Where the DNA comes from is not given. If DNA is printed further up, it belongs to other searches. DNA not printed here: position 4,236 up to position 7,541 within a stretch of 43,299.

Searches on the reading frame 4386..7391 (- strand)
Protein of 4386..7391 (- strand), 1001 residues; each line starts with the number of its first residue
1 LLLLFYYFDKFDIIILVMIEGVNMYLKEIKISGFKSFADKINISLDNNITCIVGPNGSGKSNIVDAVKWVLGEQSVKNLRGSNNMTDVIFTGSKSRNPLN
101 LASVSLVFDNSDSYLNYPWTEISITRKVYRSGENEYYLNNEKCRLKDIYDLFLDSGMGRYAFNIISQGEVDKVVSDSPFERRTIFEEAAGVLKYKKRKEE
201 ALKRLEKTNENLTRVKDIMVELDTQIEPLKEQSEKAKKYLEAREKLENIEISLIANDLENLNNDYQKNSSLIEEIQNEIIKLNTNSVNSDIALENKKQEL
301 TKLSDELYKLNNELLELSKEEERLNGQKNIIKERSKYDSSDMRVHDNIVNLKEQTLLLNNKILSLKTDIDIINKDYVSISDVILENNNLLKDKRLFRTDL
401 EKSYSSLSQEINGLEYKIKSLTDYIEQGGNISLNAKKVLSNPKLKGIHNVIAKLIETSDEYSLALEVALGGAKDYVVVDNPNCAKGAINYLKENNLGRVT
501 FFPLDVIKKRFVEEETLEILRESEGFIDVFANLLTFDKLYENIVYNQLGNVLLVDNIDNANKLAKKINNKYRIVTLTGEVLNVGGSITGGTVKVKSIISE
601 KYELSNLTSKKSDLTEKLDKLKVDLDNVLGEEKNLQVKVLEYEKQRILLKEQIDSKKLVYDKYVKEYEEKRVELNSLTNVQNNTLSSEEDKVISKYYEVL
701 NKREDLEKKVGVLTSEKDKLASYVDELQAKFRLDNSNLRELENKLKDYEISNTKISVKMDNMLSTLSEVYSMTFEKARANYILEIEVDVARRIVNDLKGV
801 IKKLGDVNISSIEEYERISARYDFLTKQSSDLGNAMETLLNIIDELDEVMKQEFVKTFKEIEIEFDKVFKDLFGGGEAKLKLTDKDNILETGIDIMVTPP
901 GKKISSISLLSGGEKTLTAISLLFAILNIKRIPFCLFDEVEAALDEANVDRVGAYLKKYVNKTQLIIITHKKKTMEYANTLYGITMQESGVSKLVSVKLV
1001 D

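Call 77: search_protein_families(library=pfam, proteins=[window:4386-7391:-], max_evalue=0.00001)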
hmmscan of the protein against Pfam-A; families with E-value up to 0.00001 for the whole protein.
window:4386-7391:- (1001 aa): 6 families
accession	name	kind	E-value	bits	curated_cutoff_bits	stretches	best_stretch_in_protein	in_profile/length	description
PF02463.25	SMC_N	-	1.4e-70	237.6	40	1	25-993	1-220/220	RecF/RecN/SMC N terminal domain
PF06470.18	SMC_hinge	-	4.6e-29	101.6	22.5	1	445-564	2-116/116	SMC proteins Flexible Hinge Domain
PF13476.12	AAA_23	-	2.6e-15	58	27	1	29-314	2-200/201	AAA domain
PF13304.12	AAA_21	-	2.7e-09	38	27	1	49-86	1-27/304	AAA domain, putative AbiEii toxin, Type IV TA system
PF13175.12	AAA_15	-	7.6e-08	32.8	32.1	1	24-347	1-266/374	AAA ATPase domain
PF13555.12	AAA_29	-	9.3e-07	29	27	1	27-72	2-47/61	P-loop containing region of AAA domain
